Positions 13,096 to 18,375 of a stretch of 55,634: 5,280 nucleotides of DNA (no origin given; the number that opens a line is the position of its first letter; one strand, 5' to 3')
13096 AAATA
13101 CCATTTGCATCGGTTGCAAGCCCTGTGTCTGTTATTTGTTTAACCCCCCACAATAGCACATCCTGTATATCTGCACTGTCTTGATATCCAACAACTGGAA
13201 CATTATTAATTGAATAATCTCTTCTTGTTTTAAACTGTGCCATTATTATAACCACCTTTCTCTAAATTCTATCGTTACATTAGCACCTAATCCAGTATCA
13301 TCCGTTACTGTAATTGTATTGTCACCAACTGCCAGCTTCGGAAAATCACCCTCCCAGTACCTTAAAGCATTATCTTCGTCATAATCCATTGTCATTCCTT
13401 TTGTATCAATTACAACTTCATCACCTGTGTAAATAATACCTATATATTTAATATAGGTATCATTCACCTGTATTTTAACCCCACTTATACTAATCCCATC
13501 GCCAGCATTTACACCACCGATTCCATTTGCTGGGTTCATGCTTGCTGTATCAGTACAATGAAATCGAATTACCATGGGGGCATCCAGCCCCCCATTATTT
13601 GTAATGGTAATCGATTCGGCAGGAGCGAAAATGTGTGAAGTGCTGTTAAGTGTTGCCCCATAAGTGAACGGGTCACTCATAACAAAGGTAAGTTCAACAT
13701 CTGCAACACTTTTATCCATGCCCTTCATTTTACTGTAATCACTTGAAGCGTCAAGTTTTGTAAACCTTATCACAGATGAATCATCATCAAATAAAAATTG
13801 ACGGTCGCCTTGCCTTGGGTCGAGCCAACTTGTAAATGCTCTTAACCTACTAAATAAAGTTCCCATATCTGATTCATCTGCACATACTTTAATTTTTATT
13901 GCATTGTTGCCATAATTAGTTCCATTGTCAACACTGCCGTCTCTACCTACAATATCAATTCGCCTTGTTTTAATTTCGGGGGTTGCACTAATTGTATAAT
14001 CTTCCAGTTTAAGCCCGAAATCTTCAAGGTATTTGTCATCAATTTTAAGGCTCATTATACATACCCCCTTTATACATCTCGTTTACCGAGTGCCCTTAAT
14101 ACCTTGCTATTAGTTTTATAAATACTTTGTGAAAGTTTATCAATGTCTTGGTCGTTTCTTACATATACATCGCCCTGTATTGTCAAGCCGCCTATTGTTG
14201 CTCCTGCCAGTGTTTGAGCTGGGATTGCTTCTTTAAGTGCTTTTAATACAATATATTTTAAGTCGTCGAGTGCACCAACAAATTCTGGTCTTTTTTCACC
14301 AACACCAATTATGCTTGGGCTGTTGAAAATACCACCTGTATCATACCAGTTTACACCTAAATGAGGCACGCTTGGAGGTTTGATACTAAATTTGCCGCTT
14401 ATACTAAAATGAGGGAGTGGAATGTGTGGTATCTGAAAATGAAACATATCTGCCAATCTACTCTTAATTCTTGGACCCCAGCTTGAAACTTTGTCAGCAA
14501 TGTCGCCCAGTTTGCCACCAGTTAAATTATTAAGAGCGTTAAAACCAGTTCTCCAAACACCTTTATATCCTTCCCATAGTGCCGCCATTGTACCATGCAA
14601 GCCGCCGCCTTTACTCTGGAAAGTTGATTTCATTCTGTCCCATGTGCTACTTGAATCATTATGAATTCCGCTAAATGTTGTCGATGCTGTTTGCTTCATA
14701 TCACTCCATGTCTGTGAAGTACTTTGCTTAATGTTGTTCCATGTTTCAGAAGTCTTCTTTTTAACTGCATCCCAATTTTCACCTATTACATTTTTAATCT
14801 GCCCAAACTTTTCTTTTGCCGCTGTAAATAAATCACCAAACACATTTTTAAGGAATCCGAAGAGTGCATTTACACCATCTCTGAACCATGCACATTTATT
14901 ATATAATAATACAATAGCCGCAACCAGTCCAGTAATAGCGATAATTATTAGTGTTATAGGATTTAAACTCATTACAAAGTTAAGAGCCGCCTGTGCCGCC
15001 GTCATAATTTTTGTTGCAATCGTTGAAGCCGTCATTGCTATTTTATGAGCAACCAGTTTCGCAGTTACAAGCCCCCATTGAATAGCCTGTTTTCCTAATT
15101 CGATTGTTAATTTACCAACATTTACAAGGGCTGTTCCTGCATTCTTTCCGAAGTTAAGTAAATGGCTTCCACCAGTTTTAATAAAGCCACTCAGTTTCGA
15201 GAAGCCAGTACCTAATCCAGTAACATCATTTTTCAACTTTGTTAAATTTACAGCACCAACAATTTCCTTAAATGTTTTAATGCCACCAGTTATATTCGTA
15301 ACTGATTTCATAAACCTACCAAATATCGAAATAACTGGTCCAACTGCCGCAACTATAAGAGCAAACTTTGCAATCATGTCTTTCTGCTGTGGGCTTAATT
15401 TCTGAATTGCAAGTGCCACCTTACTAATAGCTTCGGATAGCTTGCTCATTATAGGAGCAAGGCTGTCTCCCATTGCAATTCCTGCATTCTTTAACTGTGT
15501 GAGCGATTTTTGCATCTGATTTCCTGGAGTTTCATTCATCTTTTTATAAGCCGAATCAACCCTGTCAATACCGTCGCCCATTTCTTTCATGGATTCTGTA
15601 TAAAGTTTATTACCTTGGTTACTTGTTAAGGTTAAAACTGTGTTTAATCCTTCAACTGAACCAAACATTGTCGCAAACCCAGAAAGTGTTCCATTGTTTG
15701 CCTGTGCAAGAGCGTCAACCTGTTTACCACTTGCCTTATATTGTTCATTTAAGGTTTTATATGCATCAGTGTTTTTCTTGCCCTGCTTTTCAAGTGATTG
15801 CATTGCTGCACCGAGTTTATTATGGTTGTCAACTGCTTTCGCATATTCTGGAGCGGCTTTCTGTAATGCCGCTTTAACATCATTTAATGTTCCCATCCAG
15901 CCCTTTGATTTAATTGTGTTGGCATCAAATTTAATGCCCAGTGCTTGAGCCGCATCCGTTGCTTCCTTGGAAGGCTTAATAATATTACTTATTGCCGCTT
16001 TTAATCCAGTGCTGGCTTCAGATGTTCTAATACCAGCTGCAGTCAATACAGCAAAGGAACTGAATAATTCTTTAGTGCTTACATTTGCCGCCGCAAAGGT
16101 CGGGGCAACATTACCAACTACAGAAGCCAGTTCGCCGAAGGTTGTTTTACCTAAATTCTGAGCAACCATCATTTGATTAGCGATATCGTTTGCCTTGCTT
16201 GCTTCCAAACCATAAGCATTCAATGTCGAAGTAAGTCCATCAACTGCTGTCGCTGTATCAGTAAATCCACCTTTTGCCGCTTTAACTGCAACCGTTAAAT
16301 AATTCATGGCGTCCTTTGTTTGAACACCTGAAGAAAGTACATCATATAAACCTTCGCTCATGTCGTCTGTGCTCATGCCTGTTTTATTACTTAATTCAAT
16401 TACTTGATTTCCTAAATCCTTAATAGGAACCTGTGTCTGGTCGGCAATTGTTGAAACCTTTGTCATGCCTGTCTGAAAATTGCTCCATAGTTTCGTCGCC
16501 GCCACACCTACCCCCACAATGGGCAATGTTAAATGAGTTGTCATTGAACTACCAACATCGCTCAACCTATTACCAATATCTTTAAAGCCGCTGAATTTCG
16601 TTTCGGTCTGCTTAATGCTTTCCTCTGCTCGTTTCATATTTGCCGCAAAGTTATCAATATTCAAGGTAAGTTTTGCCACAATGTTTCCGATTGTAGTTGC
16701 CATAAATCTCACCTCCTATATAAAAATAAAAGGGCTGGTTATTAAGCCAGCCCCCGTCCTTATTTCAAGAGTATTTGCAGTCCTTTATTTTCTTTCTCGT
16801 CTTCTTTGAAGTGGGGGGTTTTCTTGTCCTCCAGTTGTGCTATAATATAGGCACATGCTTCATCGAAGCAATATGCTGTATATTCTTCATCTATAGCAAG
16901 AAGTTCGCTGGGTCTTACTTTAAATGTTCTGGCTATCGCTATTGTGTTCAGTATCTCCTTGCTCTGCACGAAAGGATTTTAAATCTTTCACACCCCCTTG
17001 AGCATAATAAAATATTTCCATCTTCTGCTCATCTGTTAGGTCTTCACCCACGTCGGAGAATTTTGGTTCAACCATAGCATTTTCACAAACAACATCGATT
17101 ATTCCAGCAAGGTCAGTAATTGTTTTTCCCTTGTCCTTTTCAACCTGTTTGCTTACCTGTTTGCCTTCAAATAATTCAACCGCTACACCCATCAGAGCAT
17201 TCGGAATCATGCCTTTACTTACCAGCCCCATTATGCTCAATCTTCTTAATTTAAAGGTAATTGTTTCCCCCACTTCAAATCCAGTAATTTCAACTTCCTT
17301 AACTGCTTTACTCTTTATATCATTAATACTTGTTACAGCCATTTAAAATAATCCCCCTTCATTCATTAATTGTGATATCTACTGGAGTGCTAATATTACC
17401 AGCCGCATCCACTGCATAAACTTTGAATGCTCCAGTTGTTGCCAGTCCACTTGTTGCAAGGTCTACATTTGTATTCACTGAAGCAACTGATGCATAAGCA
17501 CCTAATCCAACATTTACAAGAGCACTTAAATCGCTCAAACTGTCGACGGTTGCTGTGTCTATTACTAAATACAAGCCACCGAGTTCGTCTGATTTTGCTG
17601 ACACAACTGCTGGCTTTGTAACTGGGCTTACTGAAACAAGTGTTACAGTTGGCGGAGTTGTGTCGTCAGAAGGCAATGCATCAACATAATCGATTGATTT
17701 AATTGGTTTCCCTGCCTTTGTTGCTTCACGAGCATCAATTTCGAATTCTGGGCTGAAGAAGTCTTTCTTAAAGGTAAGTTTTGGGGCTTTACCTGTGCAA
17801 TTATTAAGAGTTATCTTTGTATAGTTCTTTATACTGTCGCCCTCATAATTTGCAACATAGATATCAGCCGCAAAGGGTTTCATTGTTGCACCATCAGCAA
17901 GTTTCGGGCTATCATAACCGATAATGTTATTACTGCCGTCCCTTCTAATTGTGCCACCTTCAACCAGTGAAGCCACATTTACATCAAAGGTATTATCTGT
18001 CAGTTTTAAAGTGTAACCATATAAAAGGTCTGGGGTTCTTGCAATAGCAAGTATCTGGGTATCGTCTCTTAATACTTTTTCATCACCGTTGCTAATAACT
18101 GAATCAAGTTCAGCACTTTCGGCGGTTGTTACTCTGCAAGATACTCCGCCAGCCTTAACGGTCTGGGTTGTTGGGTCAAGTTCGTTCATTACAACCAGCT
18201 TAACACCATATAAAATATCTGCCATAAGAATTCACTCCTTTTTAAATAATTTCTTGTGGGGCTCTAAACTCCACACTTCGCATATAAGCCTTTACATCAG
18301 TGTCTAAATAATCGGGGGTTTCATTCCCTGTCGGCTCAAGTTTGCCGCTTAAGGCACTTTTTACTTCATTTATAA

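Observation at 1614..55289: Thirteen copies of a rigid bipartite element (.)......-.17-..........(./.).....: a phage-specific promoter class that organises the replication, lysis and portal operons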

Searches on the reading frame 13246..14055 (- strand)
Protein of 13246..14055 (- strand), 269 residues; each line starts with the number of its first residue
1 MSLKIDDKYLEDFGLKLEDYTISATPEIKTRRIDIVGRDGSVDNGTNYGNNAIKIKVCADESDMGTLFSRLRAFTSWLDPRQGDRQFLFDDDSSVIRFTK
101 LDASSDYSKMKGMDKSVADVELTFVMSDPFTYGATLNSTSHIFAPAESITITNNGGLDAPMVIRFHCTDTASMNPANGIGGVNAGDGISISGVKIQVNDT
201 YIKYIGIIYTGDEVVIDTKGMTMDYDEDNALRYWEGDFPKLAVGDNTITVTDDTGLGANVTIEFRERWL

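Call 13: search_protein_families(library=phrogs, proteins=[window:13246-14055:-], max_evalue=0.00001)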
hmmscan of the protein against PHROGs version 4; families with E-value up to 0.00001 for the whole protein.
window:13246-14055:- (269 aa): 4 families
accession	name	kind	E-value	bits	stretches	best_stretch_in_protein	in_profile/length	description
phrog_33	-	tail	1.8e-32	114.2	1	2-269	38-278/651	distal tail protein Dit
phrog_202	-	tail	1.7e-19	71.1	2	1-167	21-186/523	distal tail protein Dit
phrog_31951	-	unknown function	1.3e-07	32.8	1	189-268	93-171/173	-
phrog_12552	-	tail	2.4e-06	28.4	1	207-268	142-205/206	tail protein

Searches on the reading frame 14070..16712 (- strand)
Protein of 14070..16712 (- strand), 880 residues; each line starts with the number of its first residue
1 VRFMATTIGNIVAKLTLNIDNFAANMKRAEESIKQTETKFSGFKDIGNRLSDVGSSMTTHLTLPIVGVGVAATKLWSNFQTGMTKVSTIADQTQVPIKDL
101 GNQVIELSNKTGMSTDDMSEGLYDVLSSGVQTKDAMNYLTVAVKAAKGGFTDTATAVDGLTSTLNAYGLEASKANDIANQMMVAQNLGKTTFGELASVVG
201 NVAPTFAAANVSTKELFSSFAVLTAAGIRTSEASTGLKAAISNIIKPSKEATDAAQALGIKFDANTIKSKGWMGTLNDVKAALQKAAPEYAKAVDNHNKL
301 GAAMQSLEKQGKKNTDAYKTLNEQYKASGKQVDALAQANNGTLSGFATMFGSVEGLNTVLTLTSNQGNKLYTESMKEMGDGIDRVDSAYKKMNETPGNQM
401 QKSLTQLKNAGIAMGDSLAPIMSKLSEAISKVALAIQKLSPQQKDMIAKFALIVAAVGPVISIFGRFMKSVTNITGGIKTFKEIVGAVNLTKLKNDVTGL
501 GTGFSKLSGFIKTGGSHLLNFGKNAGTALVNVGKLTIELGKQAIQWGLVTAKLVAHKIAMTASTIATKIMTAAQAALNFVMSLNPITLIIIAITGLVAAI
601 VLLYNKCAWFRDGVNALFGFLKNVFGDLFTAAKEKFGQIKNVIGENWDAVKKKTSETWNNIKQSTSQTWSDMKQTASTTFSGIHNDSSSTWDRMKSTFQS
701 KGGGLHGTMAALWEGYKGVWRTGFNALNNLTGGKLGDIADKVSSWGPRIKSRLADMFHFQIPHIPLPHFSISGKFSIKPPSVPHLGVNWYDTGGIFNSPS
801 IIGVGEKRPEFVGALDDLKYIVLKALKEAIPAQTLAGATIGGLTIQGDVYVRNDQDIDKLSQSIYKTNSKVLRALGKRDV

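Call 12: search_protein_families(library=phrogs, proteins=[window:14070-16712:-], max_evalue=0.00001)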
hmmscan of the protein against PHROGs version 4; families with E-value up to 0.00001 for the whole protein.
window:14070-16712:- (880 aa): 38 families (the best 25 are shown)
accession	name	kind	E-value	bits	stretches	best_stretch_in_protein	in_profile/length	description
phrog_1533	-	tail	5.1e-103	346.8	2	8-488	181-622/1688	tail length tape measure protein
phrog_991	-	tail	1.4e-99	335.5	2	12-290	205-508/1966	tail length tape measure protein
phrog_1272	-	tail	8.9e-91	306.4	2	19-757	198-820/1606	tail length tape measure protein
phrog_4704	-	tail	2.2e-67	229.2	1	43-284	186-427/625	tail length tape measure protein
phrog_28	-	tail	4.8e-56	192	1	26-739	230-729/1228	tail length tape measure protein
phrog_58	-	tail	1.6e-51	176.9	1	12-834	274-1011/1544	tail length tape measure protein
phrog_23013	-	tail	1.3e-50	173.2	2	14-338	81-397/1379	tail length tape measure protein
phrog_1293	-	tail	6.2e-49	167.8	1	42-680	148-700/1424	tail length tape measure protein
phrog_167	-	tail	8.6e-45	154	2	19-628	213-734/1555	tail length tape measure protein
phrog_5218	-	unknown function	4.1e-36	125.6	1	14-698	163-749/1599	-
phrog_5493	-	tail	3e-28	99.7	1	11-267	5-257/1102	tail length tape measure protein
phrog_28775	-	tail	7.2e-27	94.7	2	76-244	58-226/1303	tail length tape measure protein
phrog_14441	-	tail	2e-26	94.2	1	20-237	15-239/241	tail length tape measure protein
phrog_17020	-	unknown function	1.1e-24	88.3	1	556-805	14-269/353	-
phrog_971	-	lysis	2.8e-23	83.6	1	82-727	85-693/1338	endolysin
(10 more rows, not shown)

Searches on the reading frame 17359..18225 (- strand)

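Call 12: search_protein_families(library=phrogs, proteins=[window:17359-18225:-], max_evalue=0.00001)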
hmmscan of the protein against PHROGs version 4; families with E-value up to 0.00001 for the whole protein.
window:17359-18225:- (288 aa): 1 family
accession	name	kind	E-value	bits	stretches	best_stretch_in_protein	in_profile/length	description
phrog_6686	-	tail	7.1e-65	219.9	1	3-195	6-189/271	tail tube protein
